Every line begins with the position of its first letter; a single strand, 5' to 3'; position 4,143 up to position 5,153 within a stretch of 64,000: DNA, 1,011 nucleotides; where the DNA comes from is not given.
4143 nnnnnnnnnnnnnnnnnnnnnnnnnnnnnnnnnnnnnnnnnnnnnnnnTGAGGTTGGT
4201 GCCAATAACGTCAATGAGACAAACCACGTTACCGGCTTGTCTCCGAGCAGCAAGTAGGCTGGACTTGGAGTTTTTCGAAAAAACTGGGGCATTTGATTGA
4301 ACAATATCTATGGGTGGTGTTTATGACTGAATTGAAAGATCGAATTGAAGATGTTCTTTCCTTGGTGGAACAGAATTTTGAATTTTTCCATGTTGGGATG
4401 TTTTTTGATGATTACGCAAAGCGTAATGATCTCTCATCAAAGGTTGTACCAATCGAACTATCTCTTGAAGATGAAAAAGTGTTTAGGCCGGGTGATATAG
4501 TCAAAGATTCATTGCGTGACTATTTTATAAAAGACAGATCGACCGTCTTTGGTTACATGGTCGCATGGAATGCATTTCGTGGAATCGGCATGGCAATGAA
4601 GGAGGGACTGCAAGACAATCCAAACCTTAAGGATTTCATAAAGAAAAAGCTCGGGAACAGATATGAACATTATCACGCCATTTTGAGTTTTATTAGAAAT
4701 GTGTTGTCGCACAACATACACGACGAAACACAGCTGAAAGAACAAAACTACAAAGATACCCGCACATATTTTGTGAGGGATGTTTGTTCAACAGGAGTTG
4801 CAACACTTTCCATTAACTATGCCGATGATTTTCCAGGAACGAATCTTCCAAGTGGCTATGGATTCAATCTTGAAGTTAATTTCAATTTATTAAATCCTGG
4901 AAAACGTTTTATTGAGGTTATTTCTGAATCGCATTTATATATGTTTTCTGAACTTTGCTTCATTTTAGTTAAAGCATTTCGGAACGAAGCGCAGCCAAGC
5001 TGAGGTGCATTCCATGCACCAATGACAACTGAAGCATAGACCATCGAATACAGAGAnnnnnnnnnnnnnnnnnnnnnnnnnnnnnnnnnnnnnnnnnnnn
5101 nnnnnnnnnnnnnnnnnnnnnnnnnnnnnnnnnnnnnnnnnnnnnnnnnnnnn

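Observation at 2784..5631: Second AT-rich accessory island: HsdR_N/PD-(D/E)xK-like protein + HEPN-like protein + RelE/ParE-type TA pair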

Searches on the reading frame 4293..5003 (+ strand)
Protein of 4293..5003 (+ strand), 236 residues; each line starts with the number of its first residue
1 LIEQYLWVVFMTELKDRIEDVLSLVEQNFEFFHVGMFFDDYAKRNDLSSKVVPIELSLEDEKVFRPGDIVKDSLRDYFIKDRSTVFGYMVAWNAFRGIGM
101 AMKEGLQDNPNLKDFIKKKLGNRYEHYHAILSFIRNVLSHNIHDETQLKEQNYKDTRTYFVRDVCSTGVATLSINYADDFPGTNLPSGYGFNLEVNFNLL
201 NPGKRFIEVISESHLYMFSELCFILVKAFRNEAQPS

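Call 3: search_protein_families(library=pfam, proteins=[window:4293-5003:+], max_evalue=1)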
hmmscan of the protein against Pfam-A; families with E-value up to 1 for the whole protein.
window:4293-5003:+ (236 aa): 0 families

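Call 4: search_protein_families(library=padloc, proteins=[window:4293-5003:+], max_evalue=1)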
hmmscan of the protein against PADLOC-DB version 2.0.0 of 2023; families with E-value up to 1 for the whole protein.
window:4293-5003:+ (236 aa): 0 families

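Call 5: search_protein_families(library=ncbifam, proteins=[window:4293-5003:+], max_evalue=1)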
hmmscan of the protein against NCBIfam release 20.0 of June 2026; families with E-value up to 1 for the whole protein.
window:4293-5003:+ (236 aa): 0 families

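Call 7: search_protein_families(library=phrogs, proteins=[window:4293-5003:+], max_evalue=1)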
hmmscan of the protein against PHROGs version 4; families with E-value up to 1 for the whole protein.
window:4293-5003:+ (236 aa): 1 family
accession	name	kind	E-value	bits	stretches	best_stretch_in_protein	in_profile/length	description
phrog_32584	-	unknown function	0.071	14.2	1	13-28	31-46/48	-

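Call 9: search_solved_structures(query=window:4293-5003:+, max_evalue=10)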
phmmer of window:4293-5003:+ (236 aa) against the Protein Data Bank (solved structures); distinct sequences matched with E-value up to 10: 16.
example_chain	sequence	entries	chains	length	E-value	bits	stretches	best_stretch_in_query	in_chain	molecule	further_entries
1bcc_A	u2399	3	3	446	0.11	15.4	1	33-109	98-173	UBIQUINOL CYTOCHROME C OXIDOREDUCTASE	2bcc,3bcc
6zft_A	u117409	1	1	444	0.81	12.6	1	33-110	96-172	Cytochrome b-c1 complex subunit 1, mitochondrial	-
5nmi_A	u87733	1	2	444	0.81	12.6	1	33-110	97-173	Cytochrome b-c1 complex subunit 1, mitochondrial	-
6xvf_A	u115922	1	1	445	0.81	12.6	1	33-110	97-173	Cytochrome b-c1 complex subunit 1, mitochondrial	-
1qcr_A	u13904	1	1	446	0.81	12.6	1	33-110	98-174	UBIQUINOL CYTOCHROME C OXIDOREDUCTASE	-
1be3_A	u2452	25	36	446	0.82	12.6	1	33-110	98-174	CYTOCHROME BC1 COMPLEX | UBIQUINOL-CYTOCHROME C REDUCTASE COMPLEX CORE PROTEIN I | Ubiquinol-cytochrome C reductase complex core protein I, mitochondrial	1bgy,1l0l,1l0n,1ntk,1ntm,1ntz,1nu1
6zfs_A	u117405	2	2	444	0.82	12.6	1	33-110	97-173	Cytochrome b-c1 complex subunit 1, mitochondrial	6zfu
5j7y_AA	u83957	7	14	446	0.82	12.6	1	33-110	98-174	COMPLEX III SUBUNIT 1 / CORE 1 | Ubiquinol-cytochrome c reductase core protein 1 | UQCRC1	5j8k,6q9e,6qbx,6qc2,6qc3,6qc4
6haw_A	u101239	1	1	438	0.82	12.6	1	33-110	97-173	Cytochrome b-c1 complex subunit 1, mitochondrial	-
7r3v_A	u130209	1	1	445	0.82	12.6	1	33-110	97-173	Cytochrome b-c1 complex subunit 1, mitochondrial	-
5j4z_AA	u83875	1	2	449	0.83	12.5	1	33-110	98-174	COMPLEX III SUBUNIT 1 / CORE 1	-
4d6u_N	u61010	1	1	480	0.92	12.4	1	33-110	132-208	CYTOCHROME B-C1 COMPLEX SUBUNIT 1, MITOCHONDRIAL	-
1sqb_A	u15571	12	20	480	0.92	12.4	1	33-110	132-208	Ubiquinol-cytochrome C reductase complex core protein I, mitochondrial | Ubiquinol-cytochrome-c reductase complex core protein I, mitochondrial precursor | CYTO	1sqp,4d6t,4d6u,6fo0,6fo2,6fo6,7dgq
5okd_A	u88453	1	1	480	0.93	12.4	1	33-110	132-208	Cytochrome b-c1 complex subunit 1, mitochondrial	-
8zo8_QB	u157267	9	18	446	1.3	11.9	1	33-113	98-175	Cytochrome b-c1 complex subunit 1, mitochondrial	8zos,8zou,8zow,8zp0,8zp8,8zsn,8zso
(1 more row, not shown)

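Call 11: find_homologous_proteins(query=window:4335-5003:+, max_evalue=0.001)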
Query window:4335-5003:+ (222 aa): 38 proteins with E <= 0.001 among 157 candidates.
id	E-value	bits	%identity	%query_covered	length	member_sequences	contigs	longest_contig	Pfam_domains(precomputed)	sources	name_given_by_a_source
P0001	3.5e-146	503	100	100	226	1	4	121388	-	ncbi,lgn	-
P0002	4.1e-91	323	66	100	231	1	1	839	-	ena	-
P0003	3.1e-79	284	60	98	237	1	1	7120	-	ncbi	-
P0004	1.6e-74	268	59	96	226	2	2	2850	-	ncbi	-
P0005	3.9e-72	261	58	98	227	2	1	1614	-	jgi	jgi:hypothetical protein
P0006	5.2e-68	247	55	99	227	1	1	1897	-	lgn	-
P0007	7.1e-68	247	53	99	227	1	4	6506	-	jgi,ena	jgi:hypothetical protein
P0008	8.3e-66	240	54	94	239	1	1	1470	-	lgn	-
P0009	2.7e-64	235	54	99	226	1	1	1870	-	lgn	-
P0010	7.9e-64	233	51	100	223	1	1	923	-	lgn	-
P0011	8.0e-64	233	53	98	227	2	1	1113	-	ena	-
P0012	6.8e-60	221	49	99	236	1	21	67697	-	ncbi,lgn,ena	-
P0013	1.6e-58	216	49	97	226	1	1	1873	-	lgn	-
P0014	2.0e-57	212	47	97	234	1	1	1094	-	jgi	-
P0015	4.1e-37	146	39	99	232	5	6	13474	-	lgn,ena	-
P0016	2.1e-36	144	37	94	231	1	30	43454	-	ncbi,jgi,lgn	jgi:hypothetical protein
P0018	2.3e-36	144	41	97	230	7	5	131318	-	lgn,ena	-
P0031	4.6e-31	126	36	96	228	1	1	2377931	-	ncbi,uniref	ncbi:hypothetical protein [Sulfurospirillum sp. 1612]|uniref:hypothetical protein n=1 Tax=Sulfurospi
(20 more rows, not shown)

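Call 13: find_encoding_contigs(protein=P0001, flank=8000, max_places=6)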
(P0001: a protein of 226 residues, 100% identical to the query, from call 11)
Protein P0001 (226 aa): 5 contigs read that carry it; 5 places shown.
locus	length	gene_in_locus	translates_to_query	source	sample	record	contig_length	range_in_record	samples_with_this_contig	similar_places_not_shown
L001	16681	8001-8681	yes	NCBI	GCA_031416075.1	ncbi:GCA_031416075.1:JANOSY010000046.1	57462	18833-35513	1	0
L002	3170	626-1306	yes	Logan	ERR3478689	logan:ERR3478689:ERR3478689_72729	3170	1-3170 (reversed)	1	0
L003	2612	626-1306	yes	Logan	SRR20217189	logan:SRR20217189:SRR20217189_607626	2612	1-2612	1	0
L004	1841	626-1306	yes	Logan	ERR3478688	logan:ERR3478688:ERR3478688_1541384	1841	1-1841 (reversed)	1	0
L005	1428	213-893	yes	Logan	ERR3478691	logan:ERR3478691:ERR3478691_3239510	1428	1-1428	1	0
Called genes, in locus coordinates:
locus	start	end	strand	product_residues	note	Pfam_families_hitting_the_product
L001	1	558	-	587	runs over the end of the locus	PF05157:MshEN, PF00437:T2SSE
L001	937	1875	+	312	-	PF00990:GGDEF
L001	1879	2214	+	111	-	-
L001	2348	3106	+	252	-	PF03009:GDPD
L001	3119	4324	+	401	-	PF01266:DAO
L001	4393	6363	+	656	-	PF00596:Aldolase_II, PF00106:adh_short, PF08659:KR (faint), PF23441:SDR (weak), PF13561:adh_short_C2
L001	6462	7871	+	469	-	PF13588:HSDR_N_2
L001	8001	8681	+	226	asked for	-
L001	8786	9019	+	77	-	PF09720:Unstab_antitox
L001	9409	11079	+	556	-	PF00005:ABC_tran, PF02463:SMC_N (faint), PF13304:AAA_21 (weak), PF12848:ABC_tran_Xtn, PF00005:ABC_tran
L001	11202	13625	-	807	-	PF00672:HAMP (weak), PF00989:PAS, PF13188:PAS_8 (faint), PF13426:PAS_9, PF00990:GGDEF, PF00563:EAL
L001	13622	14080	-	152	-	-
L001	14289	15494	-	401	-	-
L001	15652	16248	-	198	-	PF00578:AhpC-TSA, PF02630:SCO1-SenC, PF08534:Redoxin (faint)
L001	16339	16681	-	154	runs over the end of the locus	PF00583:Acetyltransf_1, PF13673:Acetyltransf_10, PF13508:Acetyltransf_7, PF08445:FR47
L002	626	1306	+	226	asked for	-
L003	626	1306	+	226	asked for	-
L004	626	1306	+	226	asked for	-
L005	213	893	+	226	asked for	-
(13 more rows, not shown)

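Call 14: find_encoding_contigs(protein=P0012, flank=8000, max_places=6)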
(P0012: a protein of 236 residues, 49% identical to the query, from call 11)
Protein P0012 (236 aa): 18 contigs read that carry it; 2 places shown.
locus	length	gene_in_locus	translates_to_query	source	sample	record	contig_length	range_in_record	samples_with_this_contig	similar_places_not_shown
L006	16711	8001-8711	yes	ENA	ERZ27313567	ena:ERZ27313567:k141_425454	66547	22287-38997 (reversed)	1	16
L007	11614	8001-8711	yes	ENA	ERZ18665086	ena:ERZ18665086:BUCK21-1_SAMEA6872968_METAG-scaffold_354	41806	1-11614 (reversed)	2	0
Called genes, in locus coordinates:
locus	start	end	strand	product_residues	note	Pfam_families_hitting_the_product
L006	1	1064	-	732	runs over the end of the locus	PF00672:HAMP (faint), PF00512:HisKA, PF02518:HATPase_c, PF00072:Response_reg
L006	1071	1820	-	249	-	-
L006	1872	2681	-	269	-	-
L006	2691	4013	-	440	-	PF00144:Beta-lactamase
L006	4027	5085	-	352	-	PF00072:Response_reg, PF13487:HD_5, PF01966:HD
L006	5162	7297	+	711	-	PF00270:DEAD, PF00271:Helicase_C, PF16124:RecQ_Zn_bind, PF09382:RQC, PF00570:HRDC, PF14493:HTH_40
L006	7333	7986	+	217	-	PF00677:Lum_binding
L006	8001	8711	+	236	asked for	-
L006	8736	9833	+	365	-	PF00926:DHBP_synthase, PF00925:GTP_cyclohydro2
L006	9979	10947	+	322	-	-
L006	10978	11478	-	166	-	-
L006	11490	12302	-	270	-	PF01471:PG_binding_1, PF00182:Glyco_hydro_19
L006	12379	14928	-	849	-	PF11791:Aconitase_B_N, PF06434:Aconitase_2_N, PF00330:Aconitase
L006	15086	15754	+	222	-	-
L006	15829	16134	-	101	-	PF00216:Bac_DNA_binding, PF18291:HU-HIG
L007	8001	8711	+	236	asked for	-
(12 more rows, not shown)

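Call 21: predict_structure(alignment_id=A1)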
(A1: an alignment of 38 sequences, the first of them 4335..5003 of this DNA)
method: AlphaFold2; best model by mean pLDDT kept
length: 222 residues; sequences in the alignment: 38
mean_pLDDT: 92.9   pTM: 0.88
mean pLDDT of the five models: 92.9, 92.8, 92.6, 92.3, 90.8
residues with pLDDT >= 90: 173; 70-90: 43; 50-70: 5; < 50: 1
segments of 3 or more residues with pLDDT < 50: none
pLDDT, mean of each block of 10 residues (from residue 1): 91 98 94 88 86 87 84 93 97 97 98 98 82 93 97 98 93 95 97 96 98 92 56
secondary structure, 60 per line:
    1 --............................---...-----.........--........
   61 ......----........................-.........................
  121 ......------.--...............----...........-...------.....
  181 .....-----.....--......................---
elements in order: H3-30 E42-44 E48-50 H53-66 H71-94 H96-126 H136-150 E155-161 H162-165 E176-182 H192-195 H198-219

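Call 28: search_solved_structures(query=A1, max_evalue=10, show_alignments=3)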
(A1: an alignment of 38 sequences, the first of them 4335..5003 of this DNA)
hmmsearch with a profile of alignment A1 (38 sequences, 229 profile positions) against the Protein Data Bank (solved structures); distinct sequences matched with E-value up to 10: 0.

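Call 31: search_protein_families(library=pfam, alignment_id=A1, max_evalue=10)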
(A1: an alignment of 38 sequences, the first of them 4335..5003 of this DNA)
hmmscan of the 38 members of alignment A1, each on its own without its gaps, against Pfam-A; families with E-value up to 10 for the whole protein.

A. member 1, window:4335-5003:+ (222 aa): 0 families

B. families by the number of members that match (of 38 scanned): 11 families
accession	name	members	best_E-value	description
PF10567.14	Nab6_mRNP_bdg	1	0.0086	RNA-recognition motif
PF25191.1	DUF7832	1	0.024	Domain of unknown function (DUF7832)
PF06479.17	Ribonuc_2-5A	1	0.044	Ribonuclease 2-5A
PF03317.18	ELF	1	0.058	ELF protein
PF07555.19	NAGidase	1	0.067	beta-N-acetylglucosaminidase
PF11971.13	CAMSAP_CH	1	0.094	CAMSAP CH domain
PF23871.1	DUF7226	1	0.13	Domain of unknown function (DUF7226)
PF11246.14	Phage_gp53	1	0.14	Base plate wedge protein 53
PF01778.22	Ribosomal_L28e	1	0.18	Ribosomal L28e protein family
PF17310.7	DUF5357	1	0.21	Family of unknown function (DUF5357)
PF00943.25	Alpha_E2_glycop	1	0.26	Alphavirus E2 glycoprotein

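Call 36: find_encoding_contigs(protein=P0031, flank=7000, max_places=1)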
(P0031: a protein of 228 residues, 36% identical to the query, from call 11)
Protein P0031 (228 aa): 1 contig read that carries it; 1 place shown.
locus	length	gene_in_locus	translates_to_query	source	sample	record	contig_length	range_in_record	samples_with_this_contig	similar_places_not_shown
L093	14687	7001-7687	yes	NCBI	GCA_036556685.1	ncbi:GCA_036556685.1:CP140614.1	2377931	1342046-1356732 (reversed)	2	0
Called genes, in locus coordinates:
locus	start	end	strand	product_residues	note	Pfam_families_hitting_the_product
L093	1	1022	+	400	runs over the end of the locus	PF03372:Exo_endo_phos, PF19580:Exo_endo_phos_3, PF14529:Exo_endo_phos_2 (faint)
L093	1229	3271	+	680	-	PF02092:tRNA_synt_2f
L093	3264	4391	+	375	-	PF00890:FAD_binding_2 (weak), PF01266:DAO, PF13450:NAD_binding_8 (weak)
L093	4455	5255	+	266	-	-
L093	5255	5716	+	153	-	-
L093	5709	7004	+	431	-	PF00384:Molybdopterin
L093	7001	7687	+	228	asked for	-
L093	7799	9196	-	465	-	PF00753:Lactamase_B, PF23023:Anti-Pycsar_Apyc1 (weak), PF12706:Lactamase_B_2 (faint), PF16661:Lactamase_B_6 (weak), PF10996:Beta-Casp, PF07521:RMMBL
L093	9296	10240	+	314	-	PF18306:LDcluster4 (weak), PF03641:Lysine_decarbox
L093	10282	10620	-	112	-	PF00543:P-II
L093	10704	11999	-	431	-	PF00909:Ammonium_transp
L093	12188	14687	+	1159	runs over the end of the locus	PF02574:S-methyl_trans, PF00809:Pterin_bind, PF02607:B12-binding_2, PF02310:B12-binding, PF02965:Met_synt_B12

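Call 37: find_encoding_contigs(protein=P0018, flank=7000, max_places=2)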
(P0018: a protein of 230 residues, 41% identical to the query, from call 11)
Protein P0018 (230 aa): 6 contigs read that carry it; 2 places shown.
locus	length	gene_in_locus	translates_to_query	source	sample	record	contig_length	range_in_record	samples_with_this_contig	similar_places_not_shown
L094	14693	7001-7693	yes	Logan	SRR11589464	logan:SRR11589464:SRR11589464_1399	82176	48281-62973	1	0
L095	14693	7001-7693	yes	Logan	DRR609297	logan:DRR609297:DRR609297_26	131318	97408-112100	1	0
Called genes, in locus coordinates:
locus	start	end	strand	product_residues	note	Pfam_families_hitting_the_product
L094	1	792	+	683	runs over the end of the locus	PF02092:tRNA_synt_2f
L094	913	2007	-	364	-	PF13609:Porin_4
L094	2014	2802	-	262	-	PF10670:DUF4198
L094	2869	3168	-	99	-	-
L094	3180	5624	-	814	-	PF00009:GTP_EFTU (faint), PF01926:MMR_HSR1, PF02421:FeoB_N, PF17910:FeoB_Cyto, PF07670:Gate, PF07664:FeoB_C, PF07670:Gate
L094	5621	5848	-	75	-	PF04023:FeoA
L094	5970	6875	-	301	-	PF02558:ApbA, PF08546:ApbA_C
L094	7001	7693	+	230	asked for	-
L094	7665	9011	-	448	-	PF00939:Na_sulph_symp, PF03600:CitMHS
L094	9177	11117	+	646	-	PF11845:Tll0287-like, PF00990:GGDEF, PF00563:EAL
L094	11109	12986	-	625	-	PF00501:AMP-binding, PF23562:AMP-binding_C_3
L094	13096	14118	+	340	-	PF02568:ThiI (weak), PF03054:tRNA_Me_trans, PF06508:QueC (weak), PF20259:tRNA_Me_trans_M, PF20258:tRNA_Me_trans_C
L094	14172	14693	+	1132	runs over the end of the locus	PF02574:S-methyl_trans, PF00809:Pterin_bind, PF02607:B12-binding_2, PF02310:B12-binding, PF02965:Met_synt_B12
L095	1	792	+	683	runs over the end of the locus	PF02092:tRNA_synt_2f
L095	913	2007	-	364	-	PF13609:Porin_4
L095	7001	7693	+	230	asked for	-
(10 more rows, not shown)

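Call 38: find_encoding_contigs(protein=P0016, flank=7000, max_places=3)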
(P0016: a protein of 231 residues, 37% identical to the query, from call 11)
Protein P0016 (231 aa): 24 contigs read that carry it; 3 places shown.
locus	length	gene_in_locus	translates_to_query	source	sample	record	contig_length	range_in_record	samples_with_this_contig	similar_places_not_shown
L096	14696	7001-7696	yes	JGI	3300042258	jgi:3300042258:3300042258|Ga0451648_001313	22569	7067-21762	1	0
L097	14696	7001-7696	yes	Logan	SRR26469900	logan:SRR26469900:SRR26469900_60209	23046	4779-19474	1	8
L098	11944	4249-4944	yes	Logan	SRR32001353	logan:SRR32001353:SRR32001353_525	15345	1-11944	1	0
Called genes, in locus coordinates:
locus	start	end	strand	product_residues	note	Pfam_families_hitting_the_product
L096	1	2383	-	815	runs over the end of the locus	PF00009:GTP_EFTU (weak), PF00350:Dynamin_N (faint), PF01926:MMR_HSR1, PF02421:FeoB_N, PF17910:FeoB_Cyto, PF07670:Gate, PF07664:FeoB_C, PF07670:Gate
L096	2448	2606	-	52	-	PF04023:FeoA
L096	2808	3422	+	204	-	PF02525:Flavodoxin_2, PF03358:FMN_red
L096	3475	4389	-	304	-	PF02558:ApbA, PF08546:ApbA_C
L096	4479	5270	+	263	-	-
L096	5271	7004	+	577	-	PF00384:Molybdopterin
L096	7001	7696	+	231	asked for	-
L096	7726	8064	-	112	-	PF00543:P-II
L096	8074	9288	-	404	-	PF00909:Ammonium_transp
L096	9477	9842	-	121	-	-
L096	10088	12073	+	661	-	PF11845:Tll0287-like, PF00990:GGDEF, PF00563:EAL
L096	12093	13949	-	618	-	PF00501:AMP-binding, PF23562:AMP-binding_C_3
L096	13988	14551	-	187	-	-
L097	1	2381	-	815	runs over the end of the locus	PF00009:GTP_EFTU (weak), PF00350:Dynamin_N (faint), PF01926:MMR_HSR1, PF02421:FeoB_N, PF17910:FeoB_Cyto, PF07670:Gate, PF07664:FeoB_C, PF07670:Gate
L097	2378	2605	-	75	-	PF04023:FeoA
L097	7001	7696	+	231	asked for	-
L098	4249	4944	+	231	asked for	-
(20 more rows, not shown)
